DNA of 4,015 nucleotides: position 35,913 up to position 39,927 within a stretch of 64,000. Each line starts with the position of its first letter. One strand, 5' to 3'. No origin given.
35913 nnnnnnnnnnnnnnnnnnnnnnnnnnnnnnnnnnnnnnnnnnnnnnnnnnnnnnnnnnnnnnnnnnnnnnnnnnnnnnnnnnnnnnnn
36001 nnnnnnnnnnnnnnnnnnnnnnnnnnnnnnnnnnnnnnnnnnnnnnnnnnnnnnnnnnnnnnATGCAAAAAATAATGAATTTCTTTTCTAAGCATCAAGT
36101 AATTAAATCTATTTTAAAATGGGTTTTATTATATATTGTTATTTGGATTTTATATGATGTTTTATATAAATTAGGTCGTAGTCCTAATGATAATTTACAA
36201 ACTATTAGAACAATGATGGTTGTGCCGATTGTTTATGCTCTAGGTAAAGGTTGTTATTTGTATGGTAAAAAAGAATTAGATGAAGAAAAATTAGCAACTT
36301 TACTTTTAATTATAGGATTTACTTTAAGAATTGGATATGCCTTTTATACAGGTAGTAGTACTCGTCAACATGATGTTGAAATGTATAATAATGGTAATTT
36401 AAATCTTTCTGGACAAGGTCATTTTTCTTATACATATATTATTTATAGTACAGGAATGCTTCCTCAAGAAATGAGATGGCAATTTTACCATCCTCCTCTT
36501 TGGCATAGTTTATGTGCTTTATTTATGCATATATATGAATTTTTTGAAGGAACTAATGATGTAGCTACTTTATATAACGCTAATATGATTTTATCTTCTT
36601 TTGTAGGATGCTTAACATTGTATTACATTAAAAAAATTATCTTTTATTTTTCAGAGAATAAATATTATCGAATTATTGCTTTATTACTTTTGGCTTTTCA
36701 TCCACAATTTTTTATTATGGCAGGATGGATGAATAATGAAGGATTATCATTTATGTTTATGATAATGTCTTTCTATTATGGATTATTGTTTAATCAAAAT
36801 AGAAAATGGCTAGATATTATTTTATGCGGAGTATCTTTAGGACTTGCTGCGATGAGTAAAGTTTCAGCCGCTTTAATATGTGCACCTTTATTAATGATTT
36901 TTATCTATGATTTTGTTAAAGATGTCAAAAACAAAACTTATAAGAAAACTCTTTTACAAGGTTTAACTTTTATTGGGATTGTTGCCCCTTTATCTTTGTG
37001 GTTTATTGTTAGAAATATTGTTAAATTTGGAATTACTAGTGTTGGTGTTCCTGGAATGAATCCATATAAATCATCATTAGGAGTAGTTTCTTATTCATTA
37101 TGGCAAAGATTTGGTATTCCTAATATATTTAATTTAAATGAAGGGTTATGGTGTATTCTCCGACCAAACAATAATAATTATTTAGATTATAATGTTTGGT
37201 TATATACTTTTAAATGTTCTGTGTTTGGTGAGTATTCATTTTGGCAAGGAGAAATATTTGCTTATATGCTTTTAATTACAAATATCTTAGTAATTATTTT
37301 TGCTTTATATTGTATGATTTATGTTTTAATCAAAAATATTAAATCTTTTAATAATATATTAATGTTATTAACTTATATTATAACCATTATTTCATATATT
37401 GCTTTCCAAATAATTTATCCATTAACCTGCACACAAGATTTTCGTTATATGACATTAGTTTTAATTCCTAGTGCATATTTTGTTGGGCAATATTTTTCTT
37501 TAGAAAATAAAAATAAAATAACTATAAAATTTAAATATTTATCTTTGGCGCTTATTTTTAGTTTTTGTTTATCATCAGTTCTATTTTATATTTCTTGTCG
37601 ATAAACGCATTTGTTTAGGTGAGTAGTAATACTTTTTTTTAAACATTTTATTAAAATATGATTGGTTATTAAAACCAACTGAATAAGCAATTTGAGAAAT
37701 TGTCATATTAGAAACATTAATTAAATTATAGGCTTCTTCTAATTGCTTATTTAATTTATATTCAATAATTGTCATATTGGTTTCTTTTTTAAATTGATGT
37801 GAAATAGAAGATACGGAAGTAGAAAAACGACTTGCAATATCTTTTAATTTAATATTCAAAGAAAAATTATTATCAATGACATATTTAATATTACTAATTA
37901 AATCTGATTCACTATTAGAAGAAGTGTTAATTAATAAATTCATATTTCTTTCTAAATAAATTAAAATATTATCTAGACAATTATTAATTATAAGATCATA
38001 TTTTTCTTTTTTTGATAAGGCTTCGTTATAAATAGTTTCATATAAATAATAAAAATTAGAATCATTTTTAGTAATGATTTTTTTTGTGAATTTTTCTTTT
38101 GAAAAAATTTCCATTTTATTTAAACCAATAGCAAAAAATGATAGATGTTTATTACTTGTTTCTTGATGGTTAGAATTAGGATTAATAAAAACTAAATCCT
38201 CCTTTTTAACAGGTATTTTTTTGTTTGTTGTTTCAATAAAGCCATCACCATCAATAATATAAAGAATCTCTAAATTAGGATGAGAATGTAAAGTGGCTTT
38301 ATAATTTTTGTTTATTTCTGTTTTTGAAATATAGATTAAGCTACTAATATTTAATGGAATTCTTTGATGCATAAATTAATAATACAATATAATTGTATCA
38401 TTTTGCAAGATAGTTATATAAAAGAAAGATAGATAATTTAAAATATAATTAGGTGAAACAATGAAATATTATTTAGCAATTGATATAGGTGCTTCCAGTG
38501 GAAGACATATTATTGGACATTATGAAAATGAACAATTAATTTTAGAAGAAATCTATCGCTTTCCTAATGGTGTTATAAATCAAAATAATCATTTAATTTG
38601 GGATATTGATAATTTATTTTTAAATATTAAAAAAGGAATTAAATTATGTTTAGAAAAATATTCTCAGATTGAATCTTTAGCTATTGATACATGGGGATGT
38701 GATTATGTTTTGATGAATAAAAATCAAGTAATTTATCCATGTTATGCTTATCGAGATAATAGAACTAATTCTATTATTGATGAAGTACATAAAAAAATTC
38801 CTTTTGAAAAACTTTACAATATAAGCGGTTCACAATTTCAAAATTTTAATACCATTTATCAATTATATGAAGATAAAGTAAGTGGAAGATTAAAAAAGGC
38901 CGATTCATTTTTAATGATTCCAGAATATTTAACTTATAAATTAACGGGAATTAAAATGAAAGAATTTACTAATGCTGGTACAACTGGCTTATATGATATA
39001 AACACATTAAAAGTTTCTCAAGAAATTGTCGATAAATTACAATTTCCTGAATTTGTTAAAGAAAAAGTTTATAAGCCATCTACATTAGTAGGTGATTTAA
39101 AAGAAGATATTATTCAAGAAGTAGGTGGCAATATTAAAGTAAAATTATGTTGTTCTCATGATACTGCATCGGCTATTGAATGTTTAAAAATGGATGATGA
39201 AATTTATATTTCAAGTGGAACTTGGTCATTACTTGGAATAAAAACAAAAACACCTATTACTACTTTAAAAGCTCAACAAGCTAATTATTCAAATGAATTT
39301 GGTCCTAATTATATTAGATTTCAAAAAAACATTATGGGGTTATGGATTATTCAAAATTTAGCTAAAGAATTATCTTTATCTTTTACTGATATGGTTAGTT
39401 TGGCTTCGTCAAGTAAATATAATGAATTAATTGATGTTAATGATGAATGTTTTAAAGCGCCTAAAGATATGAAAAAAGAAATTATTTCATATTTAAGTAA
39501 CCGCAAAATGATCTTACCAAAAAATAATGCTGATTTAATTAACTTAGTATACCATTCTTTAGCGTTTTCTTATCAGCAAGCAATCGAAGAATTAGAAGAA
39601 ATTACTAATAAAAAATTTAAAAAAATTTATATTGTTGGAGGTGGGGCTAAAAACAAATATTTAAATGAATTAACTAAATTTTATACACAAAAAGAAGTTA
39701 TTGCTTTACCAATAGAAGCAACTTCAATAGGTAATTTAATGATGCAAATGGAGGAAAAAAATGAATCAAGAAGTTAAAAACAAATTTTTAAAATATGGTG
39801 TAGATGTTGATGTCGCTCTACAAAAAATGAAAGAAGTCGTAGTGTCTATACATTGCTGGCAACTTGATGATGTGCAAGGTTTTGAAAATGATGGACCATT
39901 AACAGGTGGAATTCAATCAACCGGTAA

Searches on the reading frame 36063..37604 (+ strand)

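Call 90: search_protein_families(library=pfam, proteins=[window:36063-37604:+], max_evalue=0.00001)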
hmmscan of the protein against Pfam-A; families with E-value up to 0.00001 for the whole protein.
window:36063-37604:+ (513 aa): 2 families
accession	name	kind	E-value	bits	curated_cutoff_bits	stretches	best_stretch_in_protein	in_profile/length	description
PF13231.12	PMT_2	-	3e-11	44.2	26.1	1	143-313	2-160/160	Dolichyl-phosphate-mannose-protein mannosyltransferase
PF02366.24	PMT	-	1.3e-06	28.6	22.7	1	177-296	88-212/245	Dolichyl-phosphate-mannose-protein mannosyltransferase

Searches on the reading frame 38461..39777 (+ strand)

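Call 90: search_protein_families(library=pfam, proteins=[window:38461-39777:+], max_evalue=0.00001)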
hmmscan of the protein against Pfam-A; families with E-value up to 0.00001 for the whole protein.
window:38461-39777:+ (438 aa): 2 families
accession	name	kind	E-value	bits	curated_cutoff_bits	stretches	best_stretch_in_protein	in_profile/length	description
PF00370.27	FGGY_N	-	8e-30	104.7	28.8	1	3-239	1-243/245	FGGY family of carbohydrate kinases, N-terminal domain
PF02782.22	FGGY_C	-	8.3e-17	62.1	27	1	249-430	2-195/198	FGGY family of carbohydrate kinases, C-terminal domain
